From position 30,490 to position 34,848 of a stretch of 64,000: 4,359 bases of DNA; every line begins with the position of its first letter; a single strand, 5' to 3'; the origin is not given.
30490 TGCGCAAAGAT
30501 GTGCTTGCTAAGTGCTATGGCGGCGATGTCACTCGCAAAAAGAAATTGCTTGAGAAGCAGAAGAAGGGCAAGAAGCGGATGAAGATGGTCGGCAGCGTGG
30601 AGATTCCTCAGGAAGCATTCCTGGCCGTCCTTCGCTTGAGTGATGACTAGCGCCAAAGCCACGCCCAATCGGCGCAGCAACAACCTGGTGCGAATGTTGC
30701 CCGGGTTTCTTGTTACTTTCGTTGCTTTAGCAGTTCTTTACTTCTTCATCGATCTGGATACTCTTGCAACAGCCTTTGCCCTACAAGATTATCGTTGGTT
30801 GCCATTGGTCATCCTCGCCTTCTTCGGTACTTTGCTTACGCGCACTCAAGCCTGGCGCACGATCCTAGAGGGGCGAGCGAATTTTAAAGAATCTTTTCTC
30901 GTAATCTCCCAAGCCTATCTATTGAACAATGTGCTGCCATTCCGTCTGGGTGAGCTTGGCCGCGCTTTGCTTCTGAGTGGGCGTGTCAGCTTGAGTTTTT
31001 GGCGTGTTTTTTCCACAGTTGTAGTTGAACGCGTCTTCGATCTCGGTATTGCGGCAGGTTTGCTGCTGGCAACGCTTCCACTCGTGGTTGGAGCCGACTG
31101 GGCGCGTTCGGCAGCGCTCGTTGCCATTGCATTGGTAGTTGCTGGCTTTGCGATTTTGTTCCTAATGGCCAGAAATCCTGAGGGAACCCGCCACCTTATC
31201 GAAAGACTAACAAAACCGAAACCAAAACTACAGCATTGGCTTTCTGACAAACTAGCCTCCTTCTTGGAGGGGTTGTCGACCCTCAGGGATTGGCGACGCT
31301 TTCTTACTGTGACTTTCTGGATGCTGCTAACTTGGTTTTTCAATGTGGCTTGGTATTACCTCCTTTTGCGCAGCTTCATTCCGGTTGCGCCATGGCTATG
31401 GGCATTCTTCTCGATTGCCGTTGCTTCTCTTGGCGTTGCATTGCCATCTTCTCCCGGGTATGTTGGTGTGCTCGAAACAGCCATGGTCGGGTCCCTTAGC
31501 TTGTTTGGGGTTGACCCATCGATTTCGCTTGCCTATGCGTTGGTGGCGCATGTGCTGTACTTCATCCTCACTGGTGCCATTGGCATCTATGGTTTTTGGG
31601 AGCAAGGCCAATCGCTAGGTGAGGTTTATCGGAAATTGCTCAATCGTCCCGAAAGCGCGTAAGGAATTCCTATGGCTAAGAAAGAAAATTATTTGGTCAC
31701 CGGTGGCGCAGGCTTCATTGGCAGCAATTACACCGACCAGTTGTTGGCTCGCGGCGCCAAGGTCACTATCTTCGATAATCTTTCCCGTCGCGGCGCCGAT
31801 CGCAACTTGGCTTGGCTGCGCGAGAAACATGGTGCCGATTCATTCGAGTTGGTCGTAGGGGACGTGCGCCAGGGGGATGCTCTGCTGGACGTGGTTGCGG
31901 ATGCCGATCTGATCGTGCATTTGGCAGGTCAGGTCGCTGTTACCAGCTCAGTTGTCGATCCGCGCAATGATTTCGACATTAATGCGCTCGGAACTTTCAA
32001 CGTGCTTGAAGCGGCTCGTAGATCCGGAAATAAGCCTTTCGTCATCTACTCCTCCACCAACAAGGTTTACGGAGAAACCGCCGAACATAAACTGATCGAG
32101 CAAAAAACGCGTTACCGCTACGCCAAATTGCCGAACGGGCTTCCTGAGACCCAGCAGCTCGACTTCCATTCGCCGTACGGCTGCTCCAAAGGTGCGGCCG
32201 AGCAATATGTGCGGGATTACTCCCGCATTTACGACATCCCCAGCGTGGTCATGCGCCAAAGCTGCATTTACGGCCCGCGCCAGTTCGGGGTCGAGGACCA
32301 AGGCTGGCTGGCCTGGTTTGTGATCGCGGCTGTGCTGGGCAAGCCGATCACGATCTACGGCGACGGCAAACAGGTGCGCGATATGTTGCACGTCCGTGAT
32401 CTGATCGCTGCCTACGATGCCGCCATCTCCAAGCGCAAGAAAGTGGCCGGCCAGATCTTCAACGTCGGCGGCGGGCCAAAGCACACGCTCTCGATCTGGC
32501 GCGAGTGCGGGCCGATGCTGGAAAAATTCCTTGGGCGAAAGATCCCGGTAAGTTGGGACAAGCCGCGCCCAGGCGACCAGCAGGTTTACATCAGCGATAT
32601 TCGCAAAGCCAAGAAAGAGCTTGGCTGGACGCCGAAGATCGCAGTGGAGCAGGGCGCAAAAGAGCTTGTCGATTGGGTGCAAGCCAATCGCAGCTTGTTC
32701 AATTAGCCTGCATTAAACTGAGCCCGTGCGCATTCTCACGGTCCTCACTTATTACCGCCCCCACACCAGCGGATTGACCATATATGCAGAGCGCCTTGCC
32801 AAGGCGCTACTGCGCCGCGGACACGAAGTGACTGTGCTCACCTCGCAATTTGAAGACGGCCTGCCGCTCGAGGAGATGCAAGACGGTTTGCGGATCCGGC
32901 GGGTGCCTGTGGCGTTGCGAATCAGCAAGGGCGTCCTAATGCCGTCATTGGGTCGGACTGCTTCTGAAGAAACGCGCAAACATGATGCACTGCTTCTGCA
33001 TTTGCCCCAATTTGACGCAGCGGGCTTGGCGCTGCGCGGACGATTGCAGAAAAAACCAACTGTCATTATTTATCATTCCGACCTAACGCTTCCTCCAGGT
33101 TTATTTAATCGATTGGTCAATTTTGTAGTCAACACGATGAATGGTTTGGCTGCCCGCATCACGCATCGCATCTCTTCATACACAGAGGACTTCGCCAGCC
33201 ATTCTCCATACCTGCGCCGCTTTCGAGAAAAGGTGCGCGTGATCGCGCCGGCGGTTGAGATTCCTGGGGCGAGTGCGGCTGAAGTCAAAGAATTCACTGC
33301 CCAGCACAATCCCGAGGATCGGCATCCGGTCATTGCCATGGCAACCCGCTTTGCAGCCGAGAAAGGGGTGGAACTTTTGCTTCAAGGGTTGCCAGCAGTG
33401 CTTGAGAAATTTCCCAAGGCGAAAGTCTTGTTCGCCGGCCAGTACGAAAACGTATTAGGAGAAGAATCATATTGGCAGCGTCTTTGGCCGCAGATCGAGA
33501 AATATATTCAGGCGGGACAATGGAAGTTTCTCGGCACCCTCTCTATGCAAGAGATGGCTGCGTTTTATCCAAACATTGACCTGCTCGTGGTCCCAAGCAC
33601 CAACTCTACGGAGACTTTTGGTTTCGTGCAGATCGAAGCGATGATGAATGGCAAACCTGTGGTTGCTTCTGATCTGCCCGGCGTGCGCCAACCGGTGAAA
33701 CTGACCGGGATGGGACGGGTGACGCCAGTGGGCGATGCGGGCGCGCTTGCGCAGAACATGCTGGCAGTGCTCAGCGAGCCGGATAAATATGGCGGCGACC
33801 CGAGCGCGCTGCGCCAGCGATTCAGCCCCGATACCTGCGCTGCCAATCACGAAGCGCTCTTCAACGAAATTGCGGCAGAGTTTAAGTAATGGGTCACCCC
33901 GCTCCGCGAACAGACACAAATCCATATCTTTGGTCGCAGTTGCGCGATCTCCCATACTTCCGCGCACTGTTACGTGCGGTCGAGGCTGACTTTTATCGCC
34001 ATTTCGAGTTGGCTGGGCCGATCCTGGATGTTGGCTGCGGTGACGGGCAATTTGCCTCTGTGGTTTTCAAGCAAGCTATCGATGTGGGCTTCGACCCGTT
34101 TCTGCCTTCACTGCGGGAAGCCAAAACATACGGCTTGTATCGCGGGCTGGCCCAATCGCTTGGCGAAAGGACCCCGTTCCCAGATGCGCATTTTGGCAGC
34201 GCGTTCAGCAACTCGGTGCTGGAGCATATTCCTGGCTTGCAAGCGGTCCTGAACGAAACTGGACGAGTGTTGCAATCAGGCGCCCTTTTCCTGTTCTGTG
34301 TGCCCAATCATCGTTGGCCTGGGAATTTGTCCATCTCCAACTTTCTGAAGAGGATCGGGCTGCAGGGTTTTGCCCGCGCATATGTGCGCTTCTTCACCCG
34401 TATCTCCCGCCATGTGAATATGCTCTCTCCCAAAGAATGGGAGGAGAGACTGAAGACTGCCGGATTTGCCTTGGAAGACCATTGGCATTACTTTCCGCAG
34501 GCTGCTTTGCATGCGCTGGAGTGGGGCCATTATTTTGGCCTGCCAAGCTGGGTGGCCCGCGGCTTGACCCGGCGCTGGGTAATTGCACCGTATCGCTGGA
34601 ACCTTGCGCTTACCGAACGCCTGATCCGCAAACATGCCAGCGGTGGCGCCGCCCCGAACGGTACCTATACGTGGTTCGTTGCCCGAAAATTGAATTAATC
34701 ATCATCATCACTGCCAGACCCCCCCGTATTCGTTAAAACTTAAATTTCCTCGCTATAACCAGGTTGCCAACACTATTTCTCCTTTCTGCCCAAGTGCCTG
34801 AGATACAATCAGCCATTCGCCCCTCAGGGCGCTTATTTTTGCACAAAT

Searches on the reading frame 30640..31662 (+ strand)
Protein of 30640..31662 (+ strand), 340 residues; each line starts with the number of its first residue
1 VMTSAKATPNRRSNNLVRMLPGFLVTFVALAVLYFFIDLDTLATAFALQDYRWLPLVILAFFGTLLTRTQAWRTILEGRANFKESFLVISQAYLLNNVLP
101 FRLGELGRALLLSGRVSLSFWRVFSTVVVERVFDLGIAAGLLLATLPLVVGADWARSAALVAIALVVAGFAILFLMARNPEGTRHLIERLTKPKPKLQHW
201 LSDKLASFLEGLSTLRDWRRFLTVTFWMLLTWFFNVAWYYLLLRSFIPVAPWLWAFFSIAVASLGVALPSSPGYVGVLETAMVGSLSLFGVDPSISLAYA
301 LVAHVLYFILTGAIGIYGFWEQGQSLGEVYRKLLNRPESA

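Call 63: search_protein_families(library=pfam, proteins=[window:30640-31662:+], max_evalue=0.00001)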
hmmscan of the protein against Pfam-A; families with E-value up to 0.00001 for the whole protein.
window:30640-31662:+ (340 aa): 1 family
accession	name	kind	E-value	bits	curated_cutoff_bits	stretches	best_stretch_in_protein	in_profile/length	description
PF03706.18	LPG_synthase_TM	-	1.4e-44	153.3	33.4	1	27-315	6-302/302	Lysylphosphatidylglycerol synthase TM region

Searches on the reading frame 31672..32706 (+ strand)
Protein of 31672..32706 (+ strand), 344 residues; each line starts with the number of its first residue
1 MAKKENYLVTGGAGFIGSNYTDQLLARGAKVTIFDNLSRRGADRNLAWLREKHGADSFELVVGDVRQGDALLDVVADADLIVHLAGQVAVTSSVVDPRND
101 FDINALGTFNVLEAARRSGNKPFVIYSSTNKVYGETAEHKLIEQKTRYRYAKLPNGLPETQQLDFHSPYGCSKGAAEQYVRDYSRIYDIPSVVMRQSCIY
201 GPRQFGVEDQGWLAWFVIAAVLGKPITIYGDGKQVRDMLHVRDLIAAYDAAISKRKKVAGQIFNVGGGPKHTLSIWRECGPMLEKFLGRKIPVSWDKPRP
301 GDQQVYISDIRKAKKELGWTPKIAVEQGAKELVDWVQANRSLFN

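Call 63: search_protein_families(library=pfam, proteins=[window:31672-32706:+], max_evalue=0.00001)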
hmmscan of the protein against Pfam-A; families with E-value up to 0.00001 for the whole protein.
window:31672-32706:+ (344 aa): 9 families
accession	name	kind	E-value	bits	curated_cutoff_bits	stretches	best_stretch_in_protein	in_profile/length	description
PF16363.11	GDP_Man_Dehyd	-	7.8e-54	183.8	27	1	8-331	1-331/332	GDP-mannose 4,6 dehydratase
PF01370.27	Epimerase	-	3.3e-51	174.5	20.9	1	8-266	2-240/240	NAD dependent epimerase/dehydratase family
PF01073.25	3Beta_HSD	-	1.1e-18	67.8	22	1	8-242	1-219/280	3-beta hydroxysteroid dehydrogenase/isomerase family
PF07993.18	NAD_binding_4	-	7.4e-18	65.1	20.1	1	9-240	1-250/258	Male sterility protein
PF02719.21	Polysacc_synt_2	-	2.9e-10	40.2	20.2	1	8-131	2-130/293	Polysaccharide biosynthesis protein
PF04321.23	RmlD_sub_bind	-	1.1e-08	34.9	27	1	8-202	4-154/287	RmlD substrate binding domain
PF13460.12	NAD_binding_10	-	4.4e-07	30.4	27.2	1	11-136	1-105/184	NAD(P)H-binding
PF00106.31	adh_short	-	2.4e-06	27.6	26.6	0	8-115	4-119/195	short chain dehydrogenase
PF08659.16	KR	-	8.8e-06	26.2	22.6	0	7-136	3-144/180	KR domain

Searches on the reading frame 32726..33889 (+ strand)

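Call 63: search_protein_families(library=pfam, proteins=[window:32726-33889:+], max_evalue=0.00001)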
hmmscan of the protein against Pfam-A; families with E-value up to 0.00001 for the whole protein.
window:32726-33889:+ (387 aa): 4 families
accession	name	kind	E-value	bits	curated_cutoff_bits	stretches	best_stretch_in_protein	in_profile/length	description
PF00534.26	Glycos_transf_1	-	3.3e-26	92.3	26.4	1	189-354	4-161/172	Glycosyl transferases group 1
PF13692.12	Glyco_trans_1_4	-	1.7e-21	77.4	27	1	201-350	2-141/142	Glycosyl transferases group 1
PF13439.12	Glyco_transf_4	-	6e-15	56.1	28.5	1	15-178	2-167/170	Glycosyltransferase Family 4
PF13579.12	Glyco_trans_4_4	-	7.7e-15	56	29.7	1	16-175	2-157/158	Glycosyl transferase 4-like domain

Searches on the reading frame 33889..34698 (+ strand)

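Call 63: search_protein_families(library=pfam, proteins=[window:33889-34698:+], max_evalue=0.00001)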
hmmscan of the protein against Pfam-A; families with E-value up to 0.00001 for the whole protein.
window:33889-34698:+ (269 aa): 5 families
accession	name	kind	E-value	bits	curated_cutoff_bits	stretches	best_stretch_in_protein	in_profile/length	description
PF13489.12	Methyltransf_23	-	5.2e-13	49.5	27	1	39-196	20-162/164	Methyltransferase domain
PF08241.18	Methyltransf_11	-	1.3e-11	45.4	21.2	1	46-136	1-95/95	Methyltransferase domain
PF13649.12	Methyltransf_25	-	6e-07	30.5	27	1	45-131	1-96/97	Methyltransferase domain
PF13847.12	Methyltransf_31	-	6.2e-06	26.4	27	0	44-140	6-113/145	Methyltransferase domain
PF08242.18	Methyltransf_12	-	9.5e-06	26.7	30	0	46-133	1-97/98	Methyltransferase domain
